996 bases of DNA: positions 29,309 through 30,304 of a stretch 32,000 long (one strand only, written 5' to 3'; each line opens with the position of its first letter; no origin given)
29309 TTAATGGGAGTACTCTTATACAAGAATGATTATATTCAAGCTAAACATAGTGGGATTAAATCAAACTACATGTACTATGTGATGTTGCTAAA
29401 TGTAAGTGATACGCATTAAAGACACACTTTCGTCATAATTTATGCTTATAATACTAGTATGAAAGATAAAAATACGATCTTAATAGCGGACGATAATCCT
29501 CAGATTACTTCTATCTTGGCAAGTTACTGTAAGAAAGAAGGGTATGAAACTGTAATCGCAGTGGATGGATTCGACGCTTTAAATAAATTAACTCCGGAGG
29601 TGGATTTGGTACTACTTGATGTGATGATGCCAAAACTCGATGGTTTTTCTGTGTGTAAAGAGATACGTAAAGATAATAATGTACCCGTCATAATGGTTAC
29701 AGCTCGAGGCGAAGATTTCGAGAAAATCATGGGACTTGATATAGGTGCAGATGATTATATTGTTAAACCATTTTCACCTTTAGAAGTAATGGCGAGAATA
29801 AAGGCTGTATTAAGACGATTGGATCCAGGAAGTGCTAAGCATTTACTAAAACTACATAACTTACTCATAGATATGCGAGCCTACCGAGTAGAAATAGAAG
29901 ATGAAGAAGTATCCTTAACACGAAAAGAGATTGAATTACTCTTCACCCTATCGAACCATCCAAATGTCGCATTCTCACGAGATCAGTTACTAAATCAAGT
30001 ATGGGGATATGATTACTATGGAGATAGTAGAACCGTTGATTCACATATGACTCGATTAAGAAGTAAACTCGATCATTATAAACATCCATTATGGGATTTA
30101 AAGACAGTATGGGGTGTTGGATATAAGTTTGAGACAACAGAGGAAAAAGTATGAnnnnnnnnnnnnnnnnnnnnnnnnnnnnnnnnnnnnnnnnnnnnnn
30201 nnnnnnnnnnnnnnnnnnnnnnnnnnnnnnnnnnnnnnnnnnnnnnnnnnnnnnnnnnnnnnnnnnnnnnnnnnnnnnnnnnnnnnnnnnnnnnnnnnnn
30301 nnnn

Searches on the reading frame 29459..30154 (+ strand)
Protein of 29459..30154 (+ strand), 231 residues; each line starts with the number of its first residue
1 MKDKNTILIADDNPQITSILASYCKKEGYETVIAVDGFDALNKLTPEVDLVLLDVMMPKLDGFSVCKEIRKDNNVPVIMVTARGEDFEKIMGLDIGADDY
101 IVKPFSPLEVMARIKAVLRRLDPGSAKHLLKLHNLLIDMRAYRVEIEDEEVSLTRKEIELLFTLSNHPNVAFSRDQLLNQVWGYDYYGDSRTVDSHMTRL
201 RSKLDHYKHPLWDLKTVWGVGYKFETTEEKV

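Call 86: list_cluster_members(proteins=[window:29459-30154:+, window:974-2347:-, window:2407-3246:-, window:30151-31581:+, window:28017-29105:-])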
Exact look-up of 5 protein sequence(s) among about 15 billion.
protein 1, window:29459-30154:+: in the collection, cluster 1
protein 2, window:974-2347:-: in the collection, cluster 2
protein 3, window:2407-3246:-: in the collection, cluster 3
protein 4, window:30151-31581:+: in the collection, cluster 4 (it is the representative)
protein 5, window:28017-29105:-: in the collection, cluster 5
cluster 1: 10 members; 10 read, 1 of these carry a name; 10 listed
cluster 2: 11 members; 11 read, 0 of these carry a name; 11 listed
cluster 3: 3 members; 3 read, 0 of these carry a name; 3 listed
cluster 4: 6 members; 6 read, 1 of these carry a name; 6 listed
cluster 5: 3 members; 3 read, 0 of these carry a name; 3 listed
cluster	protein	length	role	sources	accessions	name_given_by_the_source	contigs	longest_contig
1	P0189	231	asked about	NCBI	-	-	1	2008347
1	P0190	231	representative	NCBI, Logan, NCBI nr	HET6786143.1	MAG TPA: response regulator transcription factor [Erysipelotrichaceae bacterium] | response regulator transcription factor [Erysipelotrichaceae bacterium]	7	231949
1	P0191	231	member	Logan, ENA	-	-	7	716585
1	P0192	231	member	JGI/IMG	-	-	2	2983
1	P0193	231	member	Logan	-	-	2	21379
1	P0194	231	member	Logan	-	-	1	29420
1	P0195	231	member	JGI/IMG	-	-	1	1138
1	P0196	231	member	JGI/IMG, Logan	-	-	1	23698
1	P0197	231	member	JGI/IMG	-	-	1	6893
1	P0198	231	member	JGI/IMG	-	-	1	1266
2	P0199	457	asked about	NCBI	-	-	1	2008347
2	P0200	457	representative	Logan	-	-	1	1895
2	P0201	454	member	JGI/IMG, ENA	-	-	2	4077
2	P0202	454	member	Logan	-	-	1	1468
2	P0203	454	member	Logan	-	-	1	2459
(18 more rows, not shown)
